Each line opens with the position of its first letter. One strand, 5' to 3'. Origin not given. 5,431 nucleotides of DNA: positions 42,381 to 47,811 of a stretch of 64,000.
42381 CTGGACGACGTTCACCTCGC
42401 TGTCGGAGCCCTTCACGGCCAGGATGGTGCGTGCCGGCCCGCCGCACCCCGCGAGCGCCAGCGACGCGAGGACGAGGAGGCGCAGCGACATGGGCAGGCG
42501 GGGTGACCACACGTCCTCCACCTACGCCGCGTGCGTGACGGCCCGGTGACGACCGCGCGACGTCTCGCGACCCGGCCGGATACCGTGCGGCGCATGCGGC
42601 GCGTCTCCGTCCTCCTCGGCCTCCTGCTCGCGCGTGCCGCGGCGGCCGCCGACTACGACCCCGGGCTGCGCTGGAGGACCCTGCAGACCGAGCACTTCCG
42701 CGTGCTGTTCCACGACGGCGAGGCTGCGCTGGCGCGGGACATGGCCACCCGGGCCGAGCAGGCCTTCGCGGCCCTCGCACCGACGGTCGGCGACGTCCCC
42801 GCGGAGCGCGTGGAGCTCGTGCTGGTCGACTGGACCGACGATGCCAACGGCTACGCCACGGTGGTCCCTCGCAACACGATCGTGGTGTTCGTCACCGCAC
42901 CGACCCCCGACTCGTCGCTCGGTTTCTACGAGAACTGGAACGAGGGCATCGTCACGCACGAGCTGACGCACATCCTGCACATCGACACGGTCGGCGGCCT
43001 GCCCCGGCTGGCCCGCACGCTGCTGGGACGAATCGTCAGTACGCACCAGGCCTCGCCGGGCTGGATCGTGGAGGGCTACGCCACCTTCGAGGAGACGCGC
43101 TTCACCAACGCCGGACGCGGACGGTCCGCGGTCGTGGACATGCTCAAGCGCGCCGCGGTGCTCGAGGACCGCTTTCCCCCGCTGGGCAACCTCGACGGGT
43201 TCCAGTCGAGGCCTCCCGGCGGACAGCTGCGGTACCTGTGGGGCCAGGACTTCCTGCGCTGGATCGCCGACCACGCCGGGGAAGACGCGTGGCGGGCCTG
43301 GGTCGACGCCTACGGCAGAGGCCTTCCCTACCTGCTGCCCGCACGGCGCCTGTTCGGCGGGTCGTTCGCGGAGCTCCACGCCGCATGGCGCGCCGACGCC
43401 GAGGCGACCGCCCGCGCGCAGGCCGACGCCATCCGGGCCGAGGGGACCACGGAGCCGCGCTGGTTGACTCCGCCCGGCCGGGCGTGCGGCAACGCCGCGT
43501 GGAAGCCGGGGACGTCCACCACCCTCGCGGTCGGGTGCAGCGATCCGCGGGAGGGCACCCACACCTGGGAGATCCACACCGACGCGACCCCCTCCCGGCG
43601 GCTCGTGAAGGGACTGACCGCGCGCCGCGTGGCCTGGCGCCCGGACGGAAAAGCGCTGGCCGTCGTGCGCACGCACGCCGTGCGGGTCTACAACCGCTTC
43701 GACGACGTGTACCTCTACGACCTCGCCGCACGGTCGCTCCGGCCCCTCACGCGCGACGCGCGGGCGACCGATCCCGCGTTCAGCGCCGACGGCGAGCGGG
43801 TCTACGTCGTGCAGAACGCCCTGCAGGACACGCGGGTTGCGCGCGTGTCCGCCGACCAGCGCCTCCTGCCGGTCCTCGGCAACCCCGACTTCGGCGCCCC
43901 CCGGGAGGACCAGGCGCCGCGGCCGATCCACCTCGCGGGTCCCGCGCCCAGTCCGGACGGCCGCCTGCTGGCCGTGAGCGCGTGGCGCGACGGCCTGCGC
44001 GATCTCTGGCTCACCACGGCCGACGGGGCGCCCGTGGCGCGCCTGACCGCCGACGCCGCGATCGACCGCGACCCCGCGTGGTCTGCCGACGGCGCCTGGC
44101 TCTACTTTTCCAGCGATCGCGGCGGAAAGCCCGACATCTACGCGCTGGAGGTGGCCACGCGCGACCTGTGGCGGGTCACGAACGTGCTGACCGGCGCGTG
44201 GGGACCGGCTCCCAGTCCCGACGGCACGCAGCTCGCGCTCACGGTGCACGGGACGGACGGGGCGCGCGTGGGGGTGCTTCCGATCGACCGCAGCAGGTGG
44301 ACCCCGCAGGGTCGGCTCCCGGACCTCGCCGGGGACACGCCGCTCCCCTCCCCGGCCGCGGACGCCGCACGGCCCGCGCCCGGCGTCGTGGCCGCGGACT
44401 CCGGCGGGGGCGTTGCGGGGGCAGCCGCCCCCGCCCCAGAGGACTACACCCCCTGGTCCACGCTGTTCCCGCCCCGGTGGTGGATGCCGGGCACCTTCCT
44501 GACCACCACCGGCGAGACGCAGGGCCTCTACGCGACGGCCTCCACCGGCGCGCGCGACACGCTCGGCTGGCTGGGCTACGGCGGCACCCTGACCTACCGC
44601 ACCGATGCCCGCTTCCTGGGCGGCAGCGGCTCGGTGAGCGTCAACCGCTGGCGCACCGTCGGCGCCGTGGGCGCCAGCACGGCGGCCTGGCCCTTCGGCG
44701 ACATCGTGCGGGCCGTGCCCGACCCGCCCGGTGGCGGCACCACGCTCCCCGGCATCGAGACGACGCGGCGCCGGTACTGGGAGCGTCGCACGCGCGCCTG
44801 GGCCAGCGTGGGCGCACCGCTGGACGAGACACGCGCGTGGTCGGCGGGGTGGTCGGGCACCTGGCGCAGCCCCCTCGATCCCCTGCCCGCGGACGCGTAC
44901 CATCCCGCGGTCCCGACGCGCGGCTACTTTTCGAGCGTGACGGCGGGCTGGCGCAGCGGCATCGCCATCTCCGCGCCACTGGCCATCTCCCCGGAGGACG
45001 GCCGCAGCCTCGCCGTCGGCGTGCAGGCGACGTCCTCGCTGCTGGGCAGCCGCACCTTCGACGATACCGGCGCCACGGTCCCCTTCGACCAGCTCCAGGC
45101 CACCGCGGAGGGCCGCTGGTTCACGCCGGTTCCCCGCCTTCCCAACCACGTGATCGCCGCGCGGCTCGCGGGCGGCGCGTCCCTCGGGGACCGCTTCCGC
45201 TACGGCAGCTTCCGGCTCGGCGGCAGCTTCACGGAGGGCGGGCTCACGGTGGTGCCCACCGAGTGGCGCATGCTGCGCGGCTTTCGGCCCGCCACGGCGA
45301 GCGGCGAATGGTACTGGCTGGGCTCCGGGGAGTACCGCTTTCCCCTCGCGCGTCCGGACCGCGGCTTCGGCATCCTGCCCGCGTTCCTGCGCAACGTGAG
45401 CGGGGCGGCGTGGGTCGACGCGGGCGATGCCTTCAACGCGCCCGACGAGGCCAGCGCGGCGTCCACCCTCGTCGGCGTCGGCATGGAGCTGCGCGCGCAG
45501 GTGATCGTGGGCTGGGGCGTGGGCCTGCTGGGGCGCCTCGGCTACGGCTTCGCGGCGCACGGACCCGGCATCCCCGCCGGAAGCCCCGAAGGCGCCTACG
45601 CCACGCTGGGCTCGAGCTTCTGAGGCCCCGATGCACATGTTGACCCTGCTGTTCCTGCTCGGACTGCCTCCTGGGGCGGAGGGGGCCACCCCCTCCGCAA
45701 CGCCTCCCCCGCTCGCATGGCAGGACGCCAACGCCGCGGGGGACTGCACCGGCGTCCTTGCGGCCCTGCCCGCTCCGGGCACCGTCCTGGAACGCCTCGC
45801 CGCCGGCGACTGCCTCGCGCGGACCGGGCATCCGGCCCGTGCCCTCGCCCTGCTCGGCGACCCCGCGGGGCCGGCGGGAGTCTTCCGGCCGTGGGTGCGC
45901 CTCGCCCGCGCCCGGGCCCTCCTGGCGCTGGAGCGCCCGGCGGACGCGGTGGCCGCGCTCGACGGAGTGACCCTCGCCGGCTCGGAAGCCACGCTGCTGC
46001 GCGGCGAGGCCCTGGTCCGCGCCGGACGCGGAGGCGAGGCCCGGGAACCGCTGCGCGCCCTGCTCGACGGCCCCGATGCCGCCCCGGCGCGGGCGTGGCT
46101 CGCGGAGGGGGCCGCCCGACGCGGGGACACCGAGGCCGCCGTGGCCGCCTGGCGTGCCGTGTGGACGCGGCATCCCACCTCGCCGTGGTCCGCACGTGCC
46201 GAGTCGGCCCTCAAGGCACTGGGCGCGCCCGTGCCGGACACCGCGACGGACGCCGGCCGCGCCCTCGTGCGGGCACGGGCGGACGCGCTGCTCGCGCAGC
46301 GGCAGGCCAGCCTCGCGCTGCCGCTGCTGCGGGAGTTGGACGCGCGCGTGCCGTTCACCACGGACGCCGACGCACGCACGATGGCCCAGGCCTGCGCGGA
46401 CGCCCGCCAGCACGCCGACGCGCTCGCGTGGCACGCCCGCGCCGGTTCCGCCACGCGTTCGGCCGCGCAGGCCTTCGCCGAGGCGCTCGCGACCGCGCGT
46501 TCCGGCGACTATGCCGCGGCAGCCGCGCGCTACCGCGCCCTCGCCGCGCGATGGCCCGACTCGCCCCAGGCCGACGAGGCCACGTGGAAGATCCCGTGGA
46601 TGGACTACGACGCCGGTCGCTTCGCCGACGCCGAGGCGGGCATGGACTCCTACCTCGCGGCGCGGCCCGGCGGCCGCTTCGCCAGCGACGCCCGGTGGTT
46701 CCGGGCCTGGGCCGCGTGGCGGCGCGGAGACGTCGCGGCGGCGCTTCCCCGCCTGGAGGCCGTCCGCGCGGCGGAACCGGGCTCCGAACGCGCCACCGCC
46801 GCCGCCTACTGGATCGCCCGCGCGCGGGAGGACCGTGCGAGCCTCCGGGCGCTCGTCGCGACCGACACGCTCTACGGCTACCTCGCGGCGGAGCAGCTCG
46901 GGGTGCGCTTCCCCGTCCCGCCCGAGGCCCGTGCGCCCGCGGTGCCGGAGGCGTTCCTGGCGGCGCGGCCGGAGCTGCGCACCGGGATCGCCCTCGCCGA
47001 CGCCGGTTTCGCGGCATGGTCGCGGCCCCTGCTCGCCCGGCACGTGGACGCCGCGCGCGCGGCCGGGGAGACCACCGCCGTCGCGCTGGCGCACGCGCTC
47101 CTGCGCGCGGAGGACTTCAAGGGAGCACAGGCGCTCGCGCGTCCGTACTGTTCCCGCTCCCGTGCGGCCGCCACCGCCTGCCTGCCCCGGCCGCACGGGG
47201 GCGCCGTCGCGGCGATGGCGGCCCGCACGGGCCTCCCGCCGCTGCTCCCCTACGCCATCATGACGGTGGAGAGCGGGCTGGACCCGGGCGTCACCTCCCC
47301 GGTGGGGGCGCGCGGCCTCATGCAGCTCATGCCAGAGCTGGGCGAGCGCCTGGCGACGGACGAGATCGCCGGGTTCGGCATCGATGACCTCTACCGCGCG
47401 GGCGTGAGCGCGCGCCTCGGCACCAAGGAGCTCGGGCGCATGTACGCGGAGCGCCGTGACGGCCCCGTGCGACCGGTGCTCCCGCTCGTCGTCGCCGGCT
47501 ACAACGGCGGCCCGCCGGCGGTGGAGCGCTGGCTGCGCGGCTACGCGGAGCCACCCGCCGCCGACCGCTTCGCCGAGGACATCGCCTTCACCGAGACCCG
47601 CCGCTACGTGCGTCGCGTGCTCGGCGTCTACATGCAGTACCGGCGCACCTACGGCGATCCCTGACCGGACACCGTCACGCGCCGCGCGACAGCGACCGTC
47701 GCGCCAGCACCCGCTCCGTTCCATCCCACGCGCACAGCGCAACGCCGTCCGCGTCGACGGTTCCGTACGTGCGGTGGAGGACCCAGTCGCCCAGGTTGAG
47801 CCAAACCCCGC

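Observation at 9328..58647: Nine copies of a 33-39 bp GC-rich hairpin repeat, every one embedded in an open reading frame (RPE-like intragenic palindromic element)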

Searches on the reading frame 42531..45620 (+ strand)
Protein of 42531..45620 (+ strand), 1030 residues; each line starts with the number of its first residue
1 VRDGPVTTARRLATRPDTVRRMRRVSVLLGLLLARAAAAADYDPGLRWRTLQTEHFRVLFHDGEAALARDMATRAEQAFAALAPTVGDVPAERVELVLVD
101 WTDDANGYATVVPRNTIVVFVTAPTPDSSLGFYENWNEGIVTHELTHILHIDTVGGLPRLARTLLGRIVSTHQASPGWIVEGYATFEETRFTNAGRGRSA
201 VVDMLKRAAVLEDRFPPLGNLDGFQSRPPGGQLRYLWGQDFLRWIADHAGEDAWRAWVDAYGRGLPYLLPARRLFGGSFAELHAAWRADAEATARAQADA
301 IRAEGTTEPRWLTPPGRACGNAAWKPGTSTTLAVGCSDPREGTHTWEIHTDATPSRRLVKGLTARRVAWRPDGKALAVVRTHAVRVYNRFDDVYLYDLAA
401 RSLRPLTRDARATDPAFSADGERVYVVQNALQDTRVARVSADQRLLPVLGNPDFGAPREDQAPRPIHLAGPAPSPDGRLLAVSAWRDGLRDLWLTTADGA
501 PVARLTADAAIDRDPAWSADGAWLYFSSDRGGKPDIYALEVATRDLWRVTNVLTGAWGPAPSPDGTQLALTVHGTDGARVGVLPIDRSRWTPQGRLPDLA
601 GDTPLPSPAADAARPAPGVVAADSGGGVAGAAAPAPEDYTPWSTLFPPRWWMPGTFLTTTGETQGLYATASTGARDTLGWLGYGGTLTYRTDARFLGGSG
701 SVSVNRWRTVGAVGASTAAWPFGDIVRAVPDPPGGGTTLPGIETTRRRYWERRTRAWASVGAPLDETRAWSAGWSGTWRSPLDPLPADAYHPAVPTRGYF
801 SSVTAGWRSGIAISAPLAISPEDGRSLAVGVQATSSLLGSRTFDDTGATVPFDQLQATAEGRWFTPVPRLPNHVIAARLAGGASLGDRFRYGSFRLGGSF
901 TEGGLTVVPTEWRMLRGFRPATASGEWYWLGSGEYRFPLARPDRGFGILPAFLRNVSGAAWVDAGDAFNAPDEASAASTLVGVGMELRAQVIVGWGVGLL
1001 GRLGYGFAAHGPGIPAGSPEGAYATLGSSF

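Call 11: search_protein_families(library=pfam, proteins=[window:42531-45620:+], max_evalue=0.01)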
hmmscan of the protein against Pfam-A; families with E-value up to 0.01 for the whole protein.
window:42531-45620:+ (1030 aa): 3 families
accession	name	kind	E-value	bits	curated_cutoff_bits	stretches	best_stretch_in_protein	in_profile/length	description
PF07676.18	PD40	-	5.2e-19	68.1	20.9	1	504-537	3-37/38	WD40-like Beta Propeller Repeat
PF01103.29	Omp85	-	0.00052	20.1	24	1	854-1000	155-290/325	Omp85 superfamily domain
PF00930.27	DPPIV_N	-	0.0011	18.2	22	0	387-429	19-62/354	Dipeptidyl peptidase IV (DPP IV) N-terminal region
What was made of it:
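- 44405..44438 (-): Copy r6. It lies in the hypervariable Pro/Ala linker between the PD40 propeller and the Omp85-like barrel of the 1030-aa outer-membrane protein 42531-45623(+). Pfam in call 11.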

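Call 36: find_homologous_proteins(query=window:42531-45620:+, max_evalue=1e-30)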
Query window:42531-45620:+ (1030 aa): 264 proteins with E <= 1e-30 among 8000 candidates; the best 120 are listed.
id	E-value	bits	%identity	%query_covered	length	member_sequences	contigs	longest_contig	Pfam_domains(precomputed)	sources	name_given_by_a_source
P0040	0.0e+0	2288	100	98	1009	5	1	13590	PF26549.1,PF26550.2,PF07676.19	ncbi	-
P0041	0.0e+0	1359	63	96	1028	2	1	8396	PF25174.2,PF26549.1,PF26550.2,PF07676.19,PF01103.30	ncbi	-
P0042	0.0e+0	1318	62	97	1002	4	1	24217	PF26549.1,PF26550.2,PF07676.19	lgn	-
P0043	0.0e+0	1261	58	96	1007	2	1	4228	PF25174.2,PF26549.1,PF00930.28,PF26550.2,PF07676.19,PF23414.2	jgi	jgi:hypothetical protein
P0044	0.0e+0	1184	55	97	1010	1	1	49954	PF25174.2,PF26549.1,PF00930.28,PF23381.2,PF26550.2,PF07676.19,PF23414.2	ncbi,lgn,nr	ncbi:MAG: hypothetical protein Q8P41_10085 [Pseudomonadota bacterium]|nr:hypothetical protein [Pseud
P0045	0.0e+0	1175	54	96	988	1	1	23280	PF25174.2,PF26549.1,PF00930.28,PF23381.2,PF26550.2,PF07676.19,PF01103.30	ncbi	ncbi:MAG: BamA/TamA family outer membrane protein [Myxococcota bacterium]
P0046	0.0e+0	1172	55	96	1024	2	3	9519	PF26549.1,PF00930.28,PF26550.2,PF07676.19,PF01103.30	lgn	-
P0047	0.0e+0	1171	55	98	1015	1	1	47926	PF26549.1,PF26550.2,PF07676.19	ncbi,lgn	-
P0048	0.0e+0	1159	54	96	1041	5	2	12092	PF25174.2,PF26549.1,PF00930.28,PF23381.2,PF26550.2,PF07676.19,PF23414.2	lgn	-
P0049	0.0e+0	1154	52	96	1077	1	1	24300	PF25174.2,PF26549.1,PF00930.28,PF23381.2,PF26550.2,PF07676.19,PF23414.2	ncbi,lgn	-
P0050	0.0e+0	1151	54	97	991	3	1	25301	PF26549.1,PF26550.2,PF07676.19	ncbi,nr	ncbi:MAG: hypothetical protein Q8P18_05995 [Pseudomonadota bacterium]|nr:hypothetical protein [Pseud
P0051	0.0e+0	1149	54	98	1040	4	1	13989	PF10647.16,PF25174.2,PF26549.1,PF00930.28,PF26550.2,PF07676.19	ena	-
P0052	0.0e+0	1144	53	98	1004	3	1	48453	PF26549.1,PF00930.28,PF26550.2,PF07676.19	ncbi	-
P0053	0.0e+0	1134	53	97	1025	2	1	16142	PF26549.1,PF00930.28,PF26550.2,PF07676.19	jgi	jgi:hypothetical protein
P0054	0.0e+0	1131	52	97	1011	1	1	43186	PF26549.1,PF00930.28,PF26550.2,PF07676.19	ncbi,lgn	-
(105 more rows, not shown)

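Call 41: find_encoding_contigs(protein=P0041, flank=10000, max_places=2)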
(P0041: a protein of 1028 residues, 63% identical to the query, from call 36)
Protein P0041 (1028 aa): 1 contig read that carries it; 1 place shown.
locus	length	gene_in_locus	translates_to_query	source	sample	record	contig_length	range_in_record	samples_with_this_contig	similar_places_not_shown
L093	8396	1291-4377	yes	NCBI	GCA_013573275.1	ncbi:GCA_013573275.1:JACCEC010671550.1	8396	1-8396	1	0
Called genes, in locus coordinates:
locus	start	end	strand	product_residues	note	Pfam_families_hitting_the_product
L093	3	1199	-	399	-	?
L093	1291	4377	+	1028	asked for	PF25174:Beta-prop_THOC3 (faint), PF26550:Tricorn_2nd, PF26549:Tricorn_N, PF07676:PD40, PF01103:Omp85 (faint)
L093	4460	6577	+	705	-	PF13174:TPR_6 (faint), PF13525:YfiO (weak), PF01464:SLT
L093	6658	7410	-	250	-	PF14622:Ribonucleas_3_3, PF00636:Ribonuclease_3, PF00035:dsrm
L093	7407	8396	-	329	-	?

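Call 42: find_encoding_contigs(protein=P0042, flank=10000, max_places=2)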
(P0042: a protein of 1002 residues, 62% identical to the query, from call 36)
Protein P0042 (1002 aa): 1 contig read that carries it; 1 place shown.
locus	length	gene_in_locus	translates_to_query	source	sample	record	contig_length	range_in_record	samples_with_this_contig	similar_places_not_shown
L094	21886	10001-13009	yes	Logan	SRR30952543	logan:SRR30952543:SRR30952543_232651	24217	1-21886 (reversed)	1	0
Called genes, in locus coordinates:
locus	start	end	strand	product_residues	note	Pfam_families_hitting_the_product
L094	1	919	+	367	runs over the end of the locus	PF00072:Response_reg, PF13487:HD_5, PF01966:HD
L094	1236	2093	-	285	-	PF00753:Lactamase_B, PF12706:Lactamase_B_2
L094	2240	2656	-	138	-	-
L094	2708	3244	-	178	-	PF01025:GrpE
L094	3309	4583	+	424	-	PF14238:DUF4340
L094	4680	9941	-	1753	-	PF14559:TPR_19 (faint), PF13414:TPR_11 (faint), PF23914:TPR_CcmH_CycH (faint), PF13181:TPR_8 (faint), PF00515:TPR_1 (faint), PF07719:TPR_2 (faint), PF13431:TPR_17 (faint), PF13424:TPR_12 (weak)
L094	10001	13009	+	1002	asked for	PF26550:Tricorn_2nd (weak), PF26549:Tricorn_N, PF07676:PD40 (weak)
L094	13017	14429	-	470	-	-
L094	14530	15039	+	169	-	PF07977:FabA, PF22818:ApeI-like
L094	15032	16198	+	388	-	PF00109:ketoacyl-synt, PF00108:Thiolase_N, PF02801:Ketoacyl-synt_C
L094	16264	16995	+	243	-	PF00109:ketoacyl-synt (weak)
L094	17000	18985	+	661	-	PF00069:Pkinase, PF07714:PK_Tyr_Ser-Thr, PF01636:APH (weak)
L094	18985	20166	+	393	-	PF00109:ketoacyl-synt, PF02801:Ketoacyl-synt_C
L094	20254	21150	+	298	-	PF14394:DUF4423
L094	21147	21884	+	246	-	?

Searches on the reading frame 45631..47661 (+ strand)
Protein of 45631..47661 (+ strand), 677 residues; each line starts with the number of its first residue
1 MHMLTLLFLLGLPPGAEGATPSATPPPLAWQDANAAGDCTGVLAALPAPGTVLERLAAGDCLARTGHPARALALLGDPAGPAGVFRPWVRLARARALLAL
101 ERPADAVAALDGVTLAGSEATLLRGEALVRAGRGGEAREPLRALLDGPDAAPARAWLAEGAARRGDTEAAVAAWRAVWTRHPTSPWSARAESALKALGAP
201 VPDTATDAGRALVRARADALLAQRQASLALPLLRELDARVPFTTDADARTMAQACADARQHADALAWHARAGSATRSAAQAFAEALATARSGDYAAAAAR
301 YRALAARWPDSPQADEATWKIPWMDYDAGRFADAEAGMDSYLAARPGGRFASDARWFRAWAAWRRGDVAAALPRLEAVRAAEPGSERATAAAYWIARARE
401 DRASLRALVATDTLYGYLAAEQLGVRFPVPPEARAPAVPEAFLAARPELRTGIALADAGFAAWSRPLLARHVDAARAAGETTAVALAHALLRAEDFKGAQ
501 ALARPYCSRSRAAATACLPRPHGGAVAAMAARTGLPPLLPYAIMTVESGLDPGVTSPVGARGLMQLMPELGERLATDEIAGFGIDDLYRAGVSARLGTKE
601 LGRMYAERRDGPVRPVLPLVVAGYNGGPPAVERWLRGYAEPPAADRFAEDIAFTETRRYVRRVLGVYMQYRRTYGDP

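Call 11: search_protein_families(library=pfam, proteins=[window:45631-47661:+], max_evalue=0.01)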
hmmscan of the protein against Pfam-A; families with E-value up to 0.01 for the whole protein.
window:45631-47661:+ (677 aa): 7 families
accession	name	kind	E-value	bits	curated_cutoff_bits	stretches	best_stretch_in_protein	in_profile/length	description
PF01464.25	SLT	-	1.1e-15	57.6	21.3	1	529-640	6-110/117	Transglycosylase SLT domain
PF13525.12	YfiO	-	1.6e-09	38.3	25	1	277-360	4-87/203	Outer membrane lipoprotein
PF13428.12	TPR_14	-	1.1e-07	32.3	23.5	0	119-159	2-43/44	Tetratricopeptide repeat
PF13432.12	TPR_16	-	0.00033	21.5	32.7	1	91-152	1-62/65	Tetratricopeptide repeat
PF14559.12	TPR_19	-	0.001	19.8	25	0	327-390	3-63/68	Tetratricopeptide repeat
PF13174.12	TPR_6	-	0.0015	19.5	26.3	0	157-184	6-33/33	Tetratricopeptide repeat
PF12895.13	ANAPC3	-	0.0056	17.4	27.2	0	59-112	30-81/82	Anaphase-promoting complex, cyclosome, subunit 3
